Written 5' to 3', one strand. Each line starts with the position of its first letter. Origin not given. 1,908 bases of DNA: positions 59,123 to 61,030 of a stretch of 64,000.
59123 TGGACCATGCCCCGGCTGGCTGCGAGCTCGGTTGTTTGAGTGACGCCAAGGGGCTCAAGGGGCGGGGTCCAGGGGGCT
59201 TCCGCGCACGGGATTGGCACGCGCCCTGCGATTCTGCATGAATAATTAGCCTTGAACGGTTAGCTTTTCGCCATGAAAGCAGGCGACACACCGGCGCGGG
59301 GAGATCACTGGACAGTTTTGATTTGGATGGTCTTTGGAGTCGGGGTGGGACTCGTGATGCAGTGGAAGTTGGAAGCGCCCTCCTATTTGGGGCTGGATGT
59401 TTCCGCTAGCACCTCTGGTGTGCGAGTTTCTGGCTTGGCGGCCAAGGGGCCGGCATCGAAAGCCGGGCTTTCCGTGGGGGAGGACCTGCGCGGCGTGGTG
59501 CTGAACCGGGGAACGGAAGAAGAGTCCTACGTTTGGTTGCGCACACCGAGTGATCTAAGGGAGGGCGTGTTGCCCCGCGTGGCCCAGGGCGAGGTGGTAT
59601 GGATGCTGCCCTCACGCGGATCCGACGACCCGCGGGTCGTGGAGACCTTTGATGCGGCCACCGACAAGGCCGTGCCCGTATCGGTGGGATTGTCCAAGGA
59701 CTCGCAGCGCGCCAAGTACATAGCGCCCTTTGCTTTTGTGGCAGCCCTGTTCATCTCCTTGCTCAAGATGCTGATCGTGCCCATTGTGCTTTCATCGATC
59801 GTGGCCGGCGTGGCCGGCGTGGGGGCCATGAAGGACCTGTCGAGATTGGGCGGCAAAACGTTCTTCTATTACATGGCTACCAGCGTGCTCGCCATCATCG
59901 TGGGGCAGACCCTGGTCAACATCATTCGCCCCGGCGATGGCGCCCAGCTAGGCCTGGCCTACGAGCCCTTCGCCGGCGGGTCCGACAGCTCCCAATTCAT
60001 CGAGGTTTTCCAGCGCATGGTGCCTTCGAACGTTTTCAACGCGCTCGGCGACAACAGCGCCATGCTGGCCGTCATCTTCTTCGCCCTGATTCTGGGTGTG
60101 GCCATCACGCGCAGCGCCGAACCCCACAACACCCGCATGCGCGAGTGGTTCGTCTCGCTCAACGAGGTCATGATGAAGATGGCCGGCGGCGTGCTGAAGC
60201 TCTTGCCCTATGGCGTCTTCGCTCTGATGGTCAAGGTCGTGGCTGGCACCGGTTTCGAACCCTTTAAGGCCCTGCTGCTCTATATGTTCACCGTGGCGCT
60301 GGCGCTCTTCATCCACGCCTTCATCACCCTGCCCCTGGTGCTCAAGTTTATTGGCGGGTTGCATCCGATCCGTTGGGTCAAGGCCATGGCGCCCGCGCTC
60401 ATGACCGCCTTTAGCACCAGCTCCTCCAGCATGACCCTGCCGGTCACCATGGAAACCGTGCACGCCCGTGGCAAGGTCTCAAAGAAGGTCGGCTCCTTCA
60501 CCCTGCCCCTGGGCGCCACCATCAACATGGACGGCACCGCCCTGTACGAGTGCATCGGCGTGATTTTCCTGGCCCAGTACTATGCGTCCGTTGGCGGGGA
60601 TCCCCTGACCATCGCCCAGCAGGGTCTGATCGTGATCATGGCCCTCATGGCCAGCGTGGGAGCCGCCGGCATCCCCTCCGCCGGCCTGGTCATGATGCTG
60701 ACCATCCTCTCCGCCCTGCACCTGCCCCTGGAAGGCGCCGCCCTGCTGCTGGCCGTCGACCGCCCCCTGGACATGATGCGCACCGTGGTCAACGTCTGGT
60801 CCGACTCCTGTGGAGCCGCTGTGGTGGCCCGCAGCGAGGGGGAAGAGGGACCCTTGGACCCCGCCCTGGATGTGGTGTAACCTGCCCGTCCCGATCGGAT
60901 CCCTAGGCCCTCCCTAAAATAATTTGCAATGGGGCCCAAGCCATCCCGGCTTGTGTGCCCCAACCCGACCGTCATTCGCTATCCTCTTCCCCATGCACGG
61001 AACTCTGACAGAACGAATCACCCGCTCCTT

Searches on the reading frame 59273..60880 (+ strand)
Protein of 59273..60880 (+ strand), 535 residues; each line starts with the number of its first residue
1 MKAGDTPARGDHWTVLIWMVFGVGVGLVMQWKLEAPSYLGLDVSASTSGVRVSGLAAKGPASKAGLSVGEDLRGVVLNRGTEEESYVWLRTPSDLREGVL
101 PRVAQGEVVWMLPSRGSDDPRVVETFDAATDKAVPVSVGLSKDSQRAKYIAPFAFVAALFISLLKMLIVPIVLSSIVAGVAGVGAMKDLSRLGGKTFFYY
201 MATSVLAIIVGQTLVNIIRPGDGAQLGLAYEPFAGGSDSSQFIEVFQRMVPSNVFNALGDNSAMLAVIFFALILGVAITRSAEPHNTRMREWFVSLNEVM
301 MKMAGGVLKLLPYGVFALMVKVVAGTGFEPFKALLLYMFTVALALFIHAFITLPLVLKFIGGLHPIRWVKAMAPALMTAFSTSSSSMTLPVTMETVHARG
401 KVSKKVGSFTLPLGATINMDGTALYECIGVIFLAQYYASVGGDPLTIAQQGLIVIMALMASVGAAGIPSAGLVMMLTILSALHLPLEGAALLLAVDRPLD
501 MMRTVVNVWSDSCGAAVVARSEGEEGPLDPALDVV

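Call 82: search_protein_families(library=pfam, proteins=[window:59273-60880:+], max_evalue=0.0001)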
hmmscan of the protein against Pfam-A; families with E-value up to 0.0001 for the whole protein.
window:59273-60880:+ (535 aa): 1 family
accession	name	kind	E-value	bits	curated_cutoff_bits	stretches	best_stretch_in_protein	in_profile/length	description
PF00375.23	SDF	-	7.1e-110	368.1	27.9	1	148-520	21-386/387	Sodium:dicarboxylate symporter family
